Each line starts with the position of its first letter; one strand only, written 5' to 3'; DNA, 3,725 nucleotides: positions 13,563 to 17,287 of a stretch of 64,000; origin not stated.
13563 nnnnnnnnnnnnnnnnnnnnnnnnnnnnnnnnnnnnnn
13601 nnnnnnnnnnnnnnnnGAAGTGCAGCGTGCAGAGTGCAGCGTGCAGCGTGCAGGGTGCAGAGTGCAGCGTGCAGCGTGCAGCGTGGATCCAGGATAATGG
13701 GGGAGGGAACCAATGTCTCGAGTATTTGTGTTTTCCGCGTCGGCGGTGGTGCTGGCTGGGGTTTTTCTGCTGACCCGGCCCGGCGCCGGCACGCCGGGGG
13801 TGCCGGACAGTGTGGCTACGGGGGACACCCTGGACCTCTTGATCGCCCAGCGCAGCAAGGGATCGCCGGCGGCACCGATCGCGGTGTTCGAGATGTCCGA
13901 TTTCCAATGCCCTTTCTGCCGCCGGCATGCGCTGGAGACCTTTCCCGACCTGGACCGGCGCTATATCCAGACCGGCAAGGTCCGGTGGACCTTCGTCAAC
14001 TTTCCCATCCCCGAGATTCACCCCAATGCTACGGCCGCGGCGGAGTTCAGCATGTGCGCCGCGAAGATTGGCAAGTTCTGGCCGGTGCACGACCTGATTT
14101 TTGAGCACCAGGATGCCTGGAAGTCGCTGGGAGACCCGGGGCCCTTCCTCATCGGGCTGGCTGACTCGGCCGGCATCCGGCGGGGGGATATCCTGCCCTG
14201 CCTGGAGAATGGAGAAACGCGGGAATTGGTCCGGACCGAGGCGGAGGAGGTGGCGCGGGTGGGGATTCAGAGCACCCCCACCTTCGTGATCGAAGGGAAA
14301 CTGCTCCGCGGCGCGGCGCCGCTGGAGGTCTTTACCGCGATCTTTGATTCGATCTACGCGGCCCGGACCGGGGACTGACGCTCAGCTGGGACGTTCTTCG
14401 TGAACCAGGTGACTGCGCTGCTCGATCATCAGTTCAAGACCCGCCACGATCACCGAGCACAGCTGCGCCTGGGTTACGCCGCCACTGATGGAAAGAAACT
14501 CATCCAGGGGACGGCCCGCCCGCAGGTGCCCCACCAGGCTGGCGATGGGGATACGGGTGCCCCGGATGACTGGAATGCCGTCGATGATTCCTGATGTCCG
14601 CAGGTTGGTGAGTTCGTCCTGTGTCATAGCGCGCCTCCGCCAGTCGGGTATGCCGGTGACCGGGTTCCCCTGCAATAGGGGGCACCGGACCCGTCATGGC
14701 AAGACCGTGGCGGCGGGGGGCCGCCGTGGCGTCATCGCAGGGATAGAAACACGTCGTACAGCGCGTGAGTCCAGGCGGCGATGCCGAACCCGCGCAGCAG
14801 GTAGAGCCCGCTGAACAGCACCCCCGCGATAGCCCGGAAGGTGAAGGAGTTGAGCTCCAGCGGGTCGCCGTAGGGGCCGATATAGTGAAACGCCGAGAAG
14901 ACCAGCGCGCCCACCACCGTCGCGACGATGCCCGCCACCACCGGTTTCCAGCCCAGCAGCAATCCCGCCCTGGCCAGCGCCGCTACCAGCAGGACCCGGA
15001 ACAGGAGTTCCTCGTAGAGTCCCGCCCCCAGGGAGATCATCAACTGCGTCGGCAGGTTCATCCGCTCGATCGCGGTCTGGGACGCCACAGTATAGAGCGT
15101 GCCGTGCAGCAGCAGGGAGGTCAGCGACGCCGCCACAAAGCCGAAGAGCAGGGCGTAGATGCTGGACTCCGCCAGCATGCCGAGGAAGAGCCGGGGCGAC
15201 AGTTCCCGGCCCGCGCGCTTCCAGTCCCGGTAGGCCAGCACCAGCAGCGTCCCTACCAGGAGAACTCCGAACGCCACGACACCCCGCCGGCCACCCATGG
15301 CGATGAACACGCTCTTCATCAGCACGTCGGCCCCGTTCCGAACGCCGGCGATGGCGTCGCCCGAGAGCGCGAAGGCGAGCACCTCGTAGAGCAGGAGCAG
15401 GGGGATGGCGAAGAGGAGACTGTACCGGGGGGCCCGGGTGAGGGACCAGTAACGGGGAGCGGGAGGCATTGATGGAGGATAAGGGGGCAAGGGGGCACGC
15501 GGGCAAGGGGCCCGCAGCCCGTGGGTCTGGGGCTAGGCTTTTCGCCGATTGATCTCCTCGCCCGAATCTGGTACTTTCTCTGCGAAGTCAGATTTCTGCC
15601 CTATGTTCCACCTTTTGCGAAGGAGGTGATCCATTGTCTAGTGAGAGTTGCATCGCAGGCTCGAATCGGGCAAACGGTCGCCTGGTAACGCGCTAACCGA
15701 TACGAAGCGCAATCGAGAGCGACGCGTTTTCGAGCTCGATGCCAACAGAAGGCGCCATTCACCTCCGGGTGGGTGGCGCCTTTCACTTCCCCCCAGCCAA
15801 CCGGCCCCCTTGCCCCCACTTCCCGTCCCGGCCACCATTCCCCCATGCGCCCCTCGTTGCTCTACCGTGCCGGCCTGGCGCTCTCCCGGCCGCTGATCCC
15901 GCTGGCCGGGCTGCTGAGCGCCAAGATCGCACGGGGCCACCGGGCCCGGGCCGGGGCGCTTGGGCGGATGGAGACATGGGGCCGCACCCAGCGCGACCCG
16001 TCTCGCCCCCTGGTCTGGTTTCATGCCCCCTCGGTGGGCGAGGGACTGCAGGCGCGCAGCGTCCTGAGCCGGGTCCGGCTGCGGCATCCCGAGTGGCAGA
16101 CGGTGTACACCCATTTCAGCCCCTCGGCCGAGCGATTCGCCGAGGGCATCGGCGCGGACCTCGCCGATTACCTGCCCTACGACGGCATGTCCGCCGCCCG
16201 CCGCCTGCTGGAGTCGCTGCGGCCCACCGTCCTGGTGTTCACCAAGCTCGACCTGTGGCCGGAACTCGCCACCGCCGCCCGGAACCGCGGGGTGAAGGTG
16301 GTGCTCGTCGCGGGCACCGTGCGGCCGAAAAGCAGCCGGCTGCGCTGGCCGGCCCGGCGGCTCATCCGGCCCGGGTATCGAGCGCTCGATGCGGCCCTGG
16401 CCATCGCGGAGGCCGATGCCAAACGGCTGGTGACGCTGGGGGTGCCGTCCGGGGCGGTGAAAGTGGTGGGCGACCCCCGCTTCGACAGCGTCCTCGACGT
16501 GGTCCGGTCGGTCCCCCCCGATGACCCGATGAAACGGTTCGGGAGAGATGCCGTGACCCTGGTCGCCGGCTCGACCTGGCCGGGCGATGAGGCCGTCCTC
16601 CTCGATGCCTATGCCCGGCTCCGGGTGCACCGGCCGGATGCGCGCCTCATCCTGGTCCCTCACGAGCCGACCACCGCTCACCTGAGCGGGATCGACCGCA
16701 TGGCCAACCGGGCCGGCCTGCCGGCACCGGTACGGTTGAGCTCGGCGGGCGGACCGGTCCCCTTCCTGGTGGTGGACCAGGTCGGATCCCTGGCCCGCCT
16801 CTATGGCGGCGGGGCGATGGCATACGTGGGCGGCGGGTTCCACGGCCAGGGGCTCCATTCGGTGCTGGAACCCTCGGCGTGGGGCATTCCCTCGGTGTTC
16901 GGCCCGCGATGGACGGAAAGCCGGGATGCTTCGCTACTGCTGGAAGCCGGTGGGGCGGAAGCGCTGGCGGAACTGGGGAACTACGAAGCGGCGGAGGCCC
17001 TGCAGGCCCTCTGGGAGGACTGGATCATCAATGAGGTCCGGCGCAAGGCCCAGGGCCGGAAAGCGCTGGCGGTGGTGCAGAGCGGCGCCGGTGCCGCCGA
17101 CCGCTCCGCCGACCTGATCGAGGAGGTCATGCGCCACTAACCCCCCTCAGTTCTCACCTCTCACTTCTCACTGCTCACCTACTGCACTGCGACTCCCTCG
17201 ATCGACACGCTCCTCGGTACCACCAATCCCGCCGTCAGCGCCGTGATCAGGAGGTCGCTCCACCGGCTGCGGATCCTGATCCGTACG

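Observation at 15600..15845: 13-nt perfect anti-Shine-Dalgarno complement, mini-ORF and strong hairpin in a low-GC pocket upstream of waaA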

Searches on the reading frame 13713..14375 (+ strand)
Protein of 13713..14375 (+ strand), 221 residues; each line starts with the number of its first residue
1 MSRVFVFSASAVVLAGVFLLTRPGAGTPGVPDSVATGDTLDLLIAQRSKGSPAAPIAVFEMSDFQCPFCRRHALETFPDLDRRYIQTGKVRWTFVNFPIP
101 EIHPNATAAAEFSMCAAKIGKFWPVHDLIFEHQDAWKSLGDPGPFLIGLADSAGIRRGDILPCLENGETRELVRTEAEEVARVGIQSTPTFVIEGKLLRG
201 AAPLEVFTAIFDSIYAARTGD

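Call 71: search_protein_families(library=pfam, proteins=[window:13713-14375:+])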
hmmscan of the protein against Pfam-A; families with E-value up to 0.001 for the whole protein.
window:13713-14375:+ (221 aa): 2 families
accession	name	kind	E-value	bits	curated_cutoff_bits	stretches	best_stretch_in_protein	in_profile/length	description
PF13462.12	Thioredoxin_4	-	8.2e-27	94.8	23.2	1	47-212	6-164/165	Thioredoxin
PF01323.26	DSBA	-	1.2e-10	42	25.6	1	60-208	4-187/191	DSBA-like thioredoxin domain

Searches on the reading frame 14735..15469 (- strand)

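Call 71: search_protein_families(library=pfam, proteins=[window:14735-15469:-])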
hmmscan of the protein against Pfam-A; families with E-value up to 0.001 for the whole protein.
window:14735-15469:- (245 aa): 1 family
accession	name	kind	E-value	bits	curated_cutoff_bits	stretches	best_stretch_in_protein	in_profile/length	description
PF02517.21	Rce1-like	-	1.7e-10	41.5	22.4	1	139-241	5-93/93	Type II CAAX prenyl endopeptidase Rce1-like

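Call 72: search_protein_families(library=ncbifam, proteins=[window:14735-15469:-])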
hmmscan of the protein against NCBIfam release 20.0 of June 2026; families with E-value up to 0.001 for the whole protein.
window:14735-15469:- (245 aa): 0 families

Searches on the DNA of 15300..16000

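Call 3: search_rna_families(source=window, start=15300, end=16000, threshold=evalue, max_evalue=10, show_alignments=3)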
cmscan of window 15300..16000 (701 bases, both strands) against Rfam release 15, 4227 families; matches with E-value up to 10: 4.
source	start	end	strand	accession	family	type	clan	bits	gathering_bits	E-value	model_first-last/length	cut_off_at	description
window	15609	15779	+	RF01867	CC2171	Gene; sRNA;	-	23.5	75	0.0072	1-159/159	no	caulobacter sRNA CC2171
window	15862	15937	-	RF04080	mir-762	Gene; miRNA;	-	19.7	80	5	1-75/75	no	mir-762 microRNA precursor family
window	15880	15910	+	RF03058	sul1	Cis-reg; riboswitch;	-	19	36.2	0.55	26-51/56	no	sul1 RNA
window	15305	15323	-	RF01131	sR47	Gene; snRNA; snoRNA; CD-box;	CL00132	12.7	40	2.5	1-55/55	no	Small nucleolar RNA sR47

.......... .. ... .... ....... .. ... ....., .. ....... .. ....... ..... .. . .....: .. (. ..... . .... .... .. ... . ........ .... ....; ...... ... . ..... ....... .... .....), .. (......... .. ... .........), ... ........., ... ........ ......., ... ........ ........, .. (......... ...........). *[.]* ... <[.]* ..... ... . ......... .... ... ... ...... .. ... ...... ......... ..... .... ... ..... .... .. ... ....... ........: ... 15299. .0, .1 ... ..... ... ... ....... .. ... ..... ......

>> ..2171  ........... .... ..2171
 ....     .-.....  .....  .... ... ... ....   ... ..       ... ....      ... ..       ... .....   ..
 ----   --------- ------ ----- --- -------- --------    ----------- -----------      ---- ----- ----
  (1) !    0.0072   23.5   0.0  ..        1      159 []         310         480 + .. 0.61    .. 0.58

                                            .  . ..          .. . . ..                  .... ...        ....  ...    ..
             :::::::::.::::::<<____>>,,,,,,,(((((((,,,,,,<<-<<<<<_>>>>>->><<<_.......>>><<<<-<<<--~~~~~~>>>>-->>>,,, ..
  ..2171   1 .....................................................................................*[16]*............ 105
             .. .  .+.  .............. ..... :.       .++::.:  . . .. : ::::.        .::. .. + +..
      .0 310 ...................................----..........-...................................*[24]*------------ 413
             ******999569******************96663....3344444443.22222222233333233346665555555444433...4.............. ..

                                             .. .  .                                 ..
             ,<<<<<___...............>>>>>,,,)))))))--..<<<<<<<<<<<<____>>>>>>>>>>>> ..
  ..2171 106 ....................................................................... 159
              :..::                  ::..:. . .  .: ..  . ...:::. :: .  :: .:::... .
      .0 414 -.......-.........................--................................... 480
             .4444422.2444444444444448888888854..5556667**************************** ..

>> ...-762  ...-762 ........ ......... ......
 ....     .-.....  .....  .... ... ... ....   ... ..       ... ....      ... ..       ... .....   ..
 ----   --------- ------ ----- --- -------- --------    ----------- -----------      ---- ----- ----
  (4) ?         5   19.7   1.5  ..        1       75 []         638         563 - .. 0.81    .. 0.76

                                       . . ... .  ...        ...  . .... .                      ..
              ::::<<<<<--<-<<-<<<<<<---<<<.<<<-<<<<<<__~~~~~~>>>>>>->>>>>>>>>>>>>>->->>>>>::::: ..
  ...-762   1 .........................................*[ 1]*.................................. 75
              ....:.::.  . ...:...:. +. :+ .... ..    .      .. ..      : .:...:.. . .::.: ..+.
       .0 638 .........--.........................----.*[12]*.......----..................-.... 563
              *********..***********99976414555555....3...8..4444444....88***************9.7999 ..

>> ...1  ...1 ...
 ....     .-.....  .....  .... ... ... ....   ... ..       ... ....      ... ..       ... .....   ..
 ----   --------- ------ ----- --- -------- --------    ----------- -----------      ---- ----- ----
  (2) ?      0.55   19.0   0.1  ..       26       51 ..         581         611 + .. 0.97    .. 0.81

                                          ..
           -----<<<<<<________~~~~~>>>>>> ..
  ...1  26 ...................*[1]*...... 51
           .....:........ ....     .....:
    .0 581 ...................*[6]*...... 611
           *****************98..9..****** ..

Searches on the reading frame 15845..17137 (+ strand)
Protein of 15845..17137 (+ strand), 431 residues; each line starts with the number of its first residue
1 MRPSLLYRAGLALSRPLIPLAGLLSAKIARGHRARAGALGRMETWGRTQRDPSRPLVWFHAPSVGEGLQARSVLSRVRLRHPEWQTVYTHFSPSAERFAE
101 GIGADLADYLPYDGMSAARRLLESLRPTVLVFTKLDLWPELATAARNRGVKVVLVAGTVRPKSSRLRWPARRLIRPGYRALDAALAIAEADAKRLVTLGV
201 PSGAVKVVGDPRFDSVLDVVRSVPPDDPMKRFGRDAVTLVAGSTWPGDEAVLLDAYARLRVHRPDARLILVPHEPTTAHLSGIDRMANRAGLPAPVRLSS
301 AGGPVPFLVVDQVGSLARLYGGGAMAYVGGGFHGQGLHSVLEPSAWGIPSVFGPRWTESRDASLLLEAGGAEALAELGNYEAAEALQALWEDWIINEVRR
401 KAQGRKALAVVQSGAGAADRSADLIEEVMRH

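Call 71: search_protein_families(library=pfam, proteins=[window:15845-17137:+])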
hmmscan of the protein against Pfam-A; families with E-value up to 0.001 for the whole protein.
window:15845-17137:+ (431 aa): 2 families
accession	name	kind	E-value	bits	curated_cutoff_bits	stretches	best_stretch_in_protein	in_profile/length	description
PF04413.22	Glycos_transf_N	-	8.3e-40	136.7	23.9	1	45-214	7-178/179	3-Deoxy-D-manno-octulosonic-acid transferase (kdotransferase)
PF13439.12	Glyco_transf_4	-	4.5e-05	24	28.5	1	112-208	58-162/170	Glycosyltransferase Family 4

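Call 72: search_protein_families(library=ncbifam, proteins=[window:15845-17137:+])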
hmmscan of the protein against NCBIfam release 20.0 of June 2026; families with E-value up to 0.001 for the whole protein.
window:15845-17137:+ (431 aa): 5 families
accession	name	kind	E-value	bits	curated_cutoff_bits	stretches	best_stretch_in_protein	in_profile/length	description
NF004386.0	PRK05749.1-2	equivalog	2.6e-52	178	524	1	28-429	22-427/433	lipid IV(A) 3-deoxy-D-manno-octulosonic acid transferase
NF004388.0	PRK05749.1-4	equivalog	2e-48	165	438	1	5-429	5-421/425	lipid IV(A) 3-deoxy-D-manno-octulosonic acid transferase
NF004385.0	PRK05749.1-1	equivalog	1.1e-39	136.3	590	1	5-427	4-418/425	lipid IV(A) 3-deoxy-D-manno-octulosonic acid transferase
NF004389.0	PRK05749.1-5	equivalog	6.5e-29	101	363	1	49-361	43-351/402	lipid IV(A) 3-deoxy-D-manno-octulosonic acid transferase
NF004387.0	PRK05749.1-3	equivalog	9.9e-22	77.3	617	1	23-425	27-419/440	lipid IV(A) 3-deoxy-D-manno-octulosonic acid transferase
